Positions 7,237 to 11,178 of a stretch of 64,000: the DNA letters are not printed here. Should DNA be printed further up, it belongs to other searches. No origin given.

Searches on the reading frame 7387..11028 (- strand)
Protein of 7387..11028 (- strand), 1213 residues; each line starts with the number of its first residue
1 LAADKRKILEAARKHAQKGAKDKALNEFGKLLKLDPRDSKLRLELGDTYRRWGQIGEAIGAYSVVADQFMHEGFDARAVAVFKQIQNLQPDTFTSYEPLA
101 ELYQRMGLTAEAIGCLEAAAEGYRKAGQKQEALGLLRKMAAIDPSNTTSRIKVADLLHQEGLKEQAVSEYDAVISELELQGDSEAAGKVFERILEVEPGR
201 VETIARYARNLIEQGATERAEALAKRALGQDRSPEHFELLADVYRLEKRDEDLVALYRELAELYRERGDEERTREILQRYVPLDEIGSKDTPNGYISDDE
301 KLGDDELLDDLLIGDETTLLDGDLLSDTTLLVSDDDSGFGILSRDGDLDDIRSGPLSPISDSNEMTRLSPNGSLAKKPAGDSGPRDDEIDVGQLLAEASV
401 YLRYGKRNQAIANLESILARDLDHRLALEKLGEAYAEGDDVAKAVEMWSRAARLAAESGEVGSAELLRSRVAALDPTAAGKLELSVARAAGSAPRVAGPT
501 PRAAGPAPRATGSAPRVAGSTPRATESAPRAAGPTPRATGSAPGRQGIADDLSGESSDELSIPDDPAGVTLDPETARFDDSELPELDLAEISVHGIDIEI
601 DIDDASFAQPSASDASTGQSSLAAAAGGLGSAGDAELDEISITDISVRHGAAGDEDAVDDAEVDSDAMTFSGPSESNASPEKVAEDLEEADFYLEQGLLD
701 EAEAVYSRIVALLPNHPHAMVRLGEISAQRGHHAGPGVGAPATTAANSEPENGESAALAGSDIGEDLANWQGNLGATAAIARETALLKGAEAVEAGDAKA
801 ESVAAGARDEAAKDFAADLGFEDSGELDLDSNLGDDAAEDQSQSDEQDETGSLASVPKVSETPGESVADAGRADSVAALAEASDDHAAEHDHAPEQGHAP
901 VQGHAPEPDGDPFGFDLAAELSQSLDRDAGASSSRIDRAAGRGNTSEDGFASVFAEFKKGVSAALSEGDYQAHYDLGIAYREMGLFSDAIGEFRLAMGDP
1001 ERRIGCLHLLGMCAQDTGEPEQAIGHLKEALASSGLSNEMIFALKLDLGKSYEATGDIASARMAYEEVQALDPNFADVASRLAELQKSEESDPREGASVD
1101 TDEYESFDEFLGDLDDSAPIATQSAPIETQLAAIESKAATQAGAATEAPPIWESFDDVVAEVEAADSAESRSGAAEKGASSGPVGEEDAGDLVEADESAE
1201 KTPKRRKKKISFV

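Call 70: search_protein_families(library=pfam, proteins=[window:7387-11028:-], max_evalue=0.00001)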
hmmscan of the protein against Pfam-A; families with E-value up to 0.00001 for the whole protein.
window:7387-11028:- (1213 aa): 15 families
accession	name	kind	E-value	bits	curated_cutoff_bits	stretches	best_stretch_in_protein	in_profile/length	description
PF14559.12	TPR_19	-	8.7e-28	96.9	25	1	180-241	4-66/68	Tetratricopeptide repeat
PF13428.12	TPR_14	-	1.5e-25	87.5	23.5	0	688-726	6-44/44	Tetratricopeptide repeat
PF13432.12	TPR_16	-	2.4e-18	66.6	32.7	0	395-455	1-61/65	Tetratricopeptide repeat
PF07719.23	TPR_2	-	2.6e-16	58.8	27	0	1006-1032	3-29/34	Tetratricopeptide repeat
PF13424.12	TPR_12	-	1.2e-14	54.7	30.1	0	1007-1071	6-74/77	Tetratricopeptide repeat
PF13431.12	TPR_17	-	1.6e-13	50.2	24.4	0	29-59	3-33/34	Tetratricopeptide repeat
PF00515.34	TPR_1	-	3.7e-11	42.8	27.8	0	971-990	2-21/34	Tetratricopeptide repeat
PF12895.13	ANAPC3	-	2.3e-10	41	27.2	0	966-1030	19-82/82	Anaphase-promoting complex, cyclosome, subunit 3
PF13174.12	TPR_6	-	5.3e-10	39.7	26.3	0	1046-1074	4-32/33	Tetratricopeptide repeat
PF13181.12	TPR_8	-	2e-09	37.3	25.7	0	1047-1074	6-33/34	Tetratricopeptide repeat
PF13414.12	TPR_11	-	3.2e-09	36.8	26.8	0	16-49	5-38/42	TPR repeat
PF25064.1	ARM_TT21_5th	-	2.4e-07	31.5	27.8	0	66-127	8-69/117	TT21 fifth ARM repeats domain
PF13371.12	TPR_9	-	1.2e-06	28.9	35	0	693-733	5-45/73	Tetratricopeptide repeat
PF13176.12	TPR_7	-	2.9e-06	27.4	27.9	0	239-270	4-35/36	Tetratricopeptide repeat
PF24575.1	TPR_Slam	-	7.3e-06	26.8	35.2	0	98-166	33-100/104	Surface lipoprotein assembly modifier, N-terminal TPR repeats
